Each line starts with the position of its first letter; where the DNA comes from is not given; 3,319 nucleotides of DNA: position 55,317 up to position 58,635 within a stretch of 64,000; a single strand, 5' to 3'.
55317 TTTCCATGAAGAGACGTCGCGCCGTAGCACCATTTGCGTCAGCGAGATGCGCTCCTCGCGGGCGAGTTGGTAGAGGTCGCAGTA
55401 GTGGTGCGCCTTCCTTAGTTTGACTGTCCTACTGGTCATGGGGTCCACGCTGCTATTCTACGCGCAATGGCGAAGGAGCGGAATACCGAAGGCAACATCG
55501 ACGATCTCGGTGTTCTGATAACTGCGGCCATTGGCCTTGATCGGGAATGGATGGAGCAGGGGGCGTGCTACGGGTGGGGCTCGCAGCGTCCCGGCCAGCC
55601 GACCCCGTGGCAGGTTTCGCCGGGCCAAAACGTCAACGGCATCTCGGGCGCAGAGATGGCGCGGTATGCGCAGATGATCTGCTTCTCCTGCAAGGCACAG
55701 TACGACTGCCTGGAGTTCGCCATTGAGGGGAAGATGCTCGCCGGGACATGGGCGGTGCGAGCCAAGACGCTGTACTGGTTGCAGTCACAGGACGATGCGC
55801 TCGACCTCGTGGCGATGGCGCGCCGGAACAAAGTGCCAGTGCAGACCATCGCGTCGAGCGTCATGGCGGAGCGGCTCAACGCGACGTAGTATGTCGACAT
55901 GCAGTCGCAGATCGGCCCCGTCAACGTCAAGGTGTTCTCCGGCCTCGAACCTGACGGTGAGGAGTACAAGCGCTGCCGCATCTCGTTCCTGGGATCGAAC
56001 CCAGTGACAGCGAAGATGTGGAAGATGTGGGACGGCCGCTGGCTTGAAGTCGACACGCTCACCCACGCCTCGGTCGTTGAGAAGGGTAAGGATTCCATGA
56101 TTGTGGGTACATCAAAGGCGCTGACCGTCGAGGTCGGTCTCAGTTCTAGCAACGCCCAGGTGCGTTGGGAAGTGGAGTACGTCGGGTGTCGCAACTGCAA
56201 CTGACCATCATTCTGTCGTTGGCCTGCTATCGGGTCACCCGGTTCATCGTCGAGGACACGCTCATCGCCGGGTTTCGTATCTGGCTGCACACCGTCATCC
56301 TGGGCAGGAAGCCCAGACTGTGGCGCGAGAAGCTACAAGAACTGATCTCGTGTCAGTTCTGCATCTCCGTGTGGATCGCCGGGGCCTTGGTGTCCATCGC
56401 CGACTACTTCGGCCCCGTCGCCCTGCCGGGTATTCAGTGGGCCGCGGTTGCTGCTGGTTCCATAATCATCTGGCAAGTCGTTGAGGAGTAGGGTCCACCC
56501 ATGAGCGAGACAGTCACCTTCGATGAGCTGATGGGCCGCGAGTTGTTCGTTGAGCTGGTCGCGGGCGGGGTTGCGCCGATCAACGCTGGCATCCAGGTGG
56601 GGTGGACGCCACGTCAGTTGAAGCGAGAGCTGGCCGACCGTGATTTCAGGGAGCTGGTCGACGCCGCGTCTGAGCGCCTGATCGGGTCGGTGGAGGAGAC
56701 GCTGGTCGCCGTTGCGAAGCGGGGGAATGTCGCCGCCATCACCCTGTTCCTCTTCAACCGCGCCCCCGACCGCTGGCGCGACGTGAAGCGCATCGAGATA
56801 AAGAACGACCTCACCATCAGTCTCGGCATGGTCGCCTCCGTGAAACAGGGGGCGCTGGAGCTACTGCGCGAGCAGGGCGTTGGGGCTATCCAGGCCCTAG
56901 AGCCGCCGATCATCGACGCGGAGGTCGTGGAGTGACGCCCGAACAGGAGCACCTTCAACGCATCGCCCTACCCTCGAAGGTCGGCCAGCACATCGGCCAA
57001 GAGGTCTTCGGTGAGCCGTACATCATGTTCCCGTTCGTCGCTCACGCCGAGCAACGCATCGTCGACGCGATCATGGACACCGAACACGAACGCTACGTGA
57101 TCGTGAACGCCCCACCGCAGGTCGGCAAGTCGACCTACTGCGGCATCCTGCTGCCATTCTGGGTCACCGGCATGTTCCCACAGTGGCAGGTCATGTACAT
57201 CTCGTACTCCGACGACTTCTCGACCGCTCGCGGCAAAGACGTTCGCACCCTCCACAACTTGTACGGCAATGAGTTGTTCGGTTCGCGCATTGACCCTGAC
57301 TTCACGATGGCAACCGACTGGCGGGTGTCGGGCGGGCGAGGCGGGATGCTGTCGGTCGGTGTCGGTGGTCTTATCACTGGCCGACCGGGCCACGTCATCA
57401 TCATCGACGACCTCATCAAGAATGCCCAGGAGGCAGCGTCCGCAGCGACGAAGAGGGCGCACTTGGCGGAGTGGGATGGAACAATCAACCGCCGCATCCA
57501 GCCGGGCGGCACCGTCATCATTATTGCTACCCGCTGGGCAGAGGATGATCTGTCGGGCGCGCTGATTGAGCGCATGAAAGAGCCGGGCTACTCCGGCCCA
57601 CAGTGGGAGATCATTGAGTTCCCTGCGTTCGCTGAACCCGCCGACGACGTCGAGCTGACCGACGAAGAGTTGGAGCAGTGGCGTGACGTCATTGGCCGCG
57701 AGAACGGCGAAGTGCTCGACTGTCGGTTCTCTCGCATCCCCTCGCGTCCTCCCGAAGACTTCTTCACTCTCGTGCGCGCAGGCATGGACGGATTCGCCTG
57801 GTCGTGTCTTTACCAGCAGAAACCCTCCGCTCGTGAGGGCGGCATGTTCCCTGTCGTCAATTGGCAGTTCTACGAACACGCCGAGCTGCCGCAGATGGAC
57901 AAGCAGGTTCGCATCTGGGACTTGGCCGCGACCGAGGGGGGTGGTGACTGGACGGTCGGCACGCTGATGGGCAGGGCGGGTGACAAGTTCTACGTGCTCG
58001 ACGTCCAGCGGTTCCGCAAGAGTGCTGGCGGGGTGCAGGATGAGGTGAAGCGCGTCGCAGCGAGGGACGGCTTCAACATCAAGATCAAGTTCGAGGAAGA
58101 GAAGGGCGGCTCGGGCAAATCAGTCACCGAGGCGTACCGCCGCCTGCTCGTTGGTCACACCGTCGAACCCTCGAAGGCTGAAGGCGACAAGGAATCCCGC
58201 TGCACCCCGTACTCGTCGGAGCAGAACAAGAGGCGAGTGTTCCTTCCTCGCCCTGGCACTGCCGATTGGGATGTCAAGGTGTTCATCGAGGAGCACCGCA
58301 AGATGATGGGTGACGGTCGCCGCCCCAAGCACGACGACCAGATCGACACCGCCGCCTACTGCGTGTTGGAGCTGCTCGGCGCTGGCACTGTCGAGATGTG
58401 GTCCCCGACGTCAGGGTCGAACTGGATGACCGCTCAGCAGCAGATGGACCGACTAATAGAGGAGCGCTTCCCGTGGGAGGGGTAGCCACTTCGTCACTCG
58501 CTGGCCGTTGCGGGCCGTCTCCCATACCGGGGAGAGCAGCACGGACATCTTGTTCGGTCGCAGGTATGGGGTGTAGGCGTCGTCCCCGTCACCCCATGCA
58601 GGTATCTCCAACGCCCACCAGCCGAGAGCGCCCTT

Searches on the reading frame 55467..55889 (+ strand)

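Call 106: search_protein_families(library=pfam, proteins=[window:55467-55889:+], max_evalue=0.01)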
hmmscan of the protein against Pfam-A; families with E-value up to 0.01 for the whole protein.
window:55467-55889:+ (140 aa): 1 family
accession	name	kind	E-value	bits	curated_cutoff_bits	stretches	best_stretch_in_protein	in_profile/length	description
PF02467.21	Whib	-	7.3e-05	23.7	23.6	1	28-96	1-55/65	Transcription factor WhiB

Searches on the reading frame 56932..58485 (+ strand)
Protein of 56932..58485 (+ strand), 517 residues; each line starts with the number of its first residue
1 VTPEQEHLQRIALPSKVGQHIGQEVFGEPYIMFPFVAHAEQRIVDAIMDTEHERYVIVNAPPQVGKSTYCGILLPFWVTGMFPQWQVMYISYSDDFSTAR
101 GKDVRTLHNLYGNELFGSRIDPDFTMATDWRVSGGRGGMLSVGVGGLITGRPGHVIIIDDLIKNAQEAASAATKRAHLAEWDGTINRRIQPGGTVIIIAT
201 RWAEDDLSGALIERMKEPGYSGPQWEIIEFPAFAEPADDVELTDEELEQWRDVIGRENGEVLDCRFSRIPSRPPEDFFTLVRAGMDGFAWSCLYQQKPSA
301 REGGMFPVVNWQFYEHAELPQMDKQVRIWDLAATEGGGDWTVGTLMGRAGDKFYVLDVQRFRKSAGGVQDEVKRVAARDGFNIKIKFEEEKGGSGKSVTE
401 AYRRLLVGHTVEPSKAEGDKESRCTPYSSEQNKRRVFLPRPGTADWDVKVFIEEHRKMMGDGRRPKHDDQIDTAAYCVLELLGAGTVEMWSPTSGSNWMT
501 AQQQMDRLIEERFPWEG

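Call 24: search_dna_similar(query=window:56932-58485:+, collection=phages, mode=protein, max_rows=15)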
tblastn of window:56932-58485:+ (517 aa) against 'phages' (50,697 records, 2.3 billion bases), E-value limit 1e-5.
Records with a match: 1911; places in all: 1913; records where one place covers at least 80% of the query: 528.
Best place of each record, by identity: <60% 1911.
By first word of the organism name: Mycobacterium 496; Microbacterium 273; Gordonia 179; Escherichia 156; Pseudomonas 131; Salmonella 79; Acinetobacter 51; Bacteriophage 44; Brucella 41; Lactococcus 40; and 84 more.
By host as written in the record: Mycobacterium smegmatis mc2 155 348; Gordonia terrae 3612 127; Microbacterium foliorum NRRL B-24224 SEA 111; - 108; Microbacterium foliorum NRRL B-24224 104; Mycobacterium smegmatis mc#155 83; Pseudomonas aeruginosa 52; Escherichia coli 39; and 395 more.
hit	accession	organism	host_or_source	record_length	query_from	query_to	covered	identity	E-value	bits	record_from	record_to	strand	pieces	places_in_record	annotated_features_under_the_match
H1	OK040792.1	Microbacterium phage Kozie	Microbacterium paraoxydans NWU1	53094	1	494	96%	28.8%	4e-45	176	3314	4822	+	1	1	5: terminase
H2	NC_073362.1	Microbacterium phage Kozie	Microbacterium paraoxydans NWU1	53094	1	494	96%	28.8%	4e-45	176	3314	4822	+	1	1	5: terminase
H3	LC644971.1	Acetobacter phage phiAO1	Acetobacter orleanensis NBRC 3170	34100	56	492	85%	31.9%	6e-44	172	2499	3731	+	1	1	phage Terminase protein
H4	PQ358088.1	Staphylococcus phage TPWB-09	Staphylococcus sp.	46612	35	478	86%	31.2%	4e-40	161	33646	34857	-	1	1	terminase large subunit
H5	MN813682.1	Microbacterium phage Matzah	Microbacterium paraoxydans NWU1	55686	1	492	95%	28.1%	1e-43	171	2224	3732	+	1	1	4: terminase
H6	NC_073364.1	Microbacterium phage Matzah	Microbacterium paraoxydans NWU1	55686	1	492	95%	28.1%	1e-43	171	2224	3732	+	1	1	4: terminase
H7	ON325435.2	Staphylococcus phage CUB-EPI_14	Staphylococcus epidermidis SE14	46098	35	490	88%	30.3%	9e-40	160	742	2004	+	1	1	terminase large subunit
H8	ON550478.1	Staphylococcus phage Sazerac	Staphylococcus epidermidis LM1680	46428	35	490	88%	30.3%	1e-39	160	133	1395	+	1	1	putative terminase large subunit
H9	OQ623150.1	Staphylococcus phage Southeast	Staphylococcus epidermidis LM1680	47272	35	471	85%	31.4%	3e-39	159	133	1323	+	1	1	terminase large subunit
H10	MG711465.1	Faecalibacterium phage FP_Brigit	Faecalibacterium prausnitzii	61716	44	473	83%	31.7%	1e-32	139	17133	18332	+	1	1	terminase large subunit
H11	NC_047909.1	Faecalibacterium phage FP_Brigit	Faecalibacterium prausnitzii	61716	44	473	83%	31.7%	1e-32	139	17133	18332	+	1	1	terminase large subunit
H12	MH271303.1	Microbacterium phage MementoMori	Microbacterium paraoxydans NWU1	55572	1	492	95%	27.7%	8e-44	172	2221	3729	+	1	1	4: terminase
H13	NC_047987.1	Microbacterium phage MementoMori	Microbacterium paraoxydans NWU1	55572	1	492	95%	27.7%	8e-44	172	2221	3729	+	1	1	4: terminase large subunit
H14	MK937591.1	Microbacterium phage Cinna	Microbacterium foliorum NRRL B-24224 SEA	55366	1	492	95%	27.7%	2e-43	171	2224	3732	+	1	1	4: terminase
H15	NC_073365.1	Microbacterium phage Cinna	Microbacterium foliorum NRRL B-24224 SEA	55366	1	492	95%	27.7%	2e-43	171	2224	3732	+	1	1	4: terminase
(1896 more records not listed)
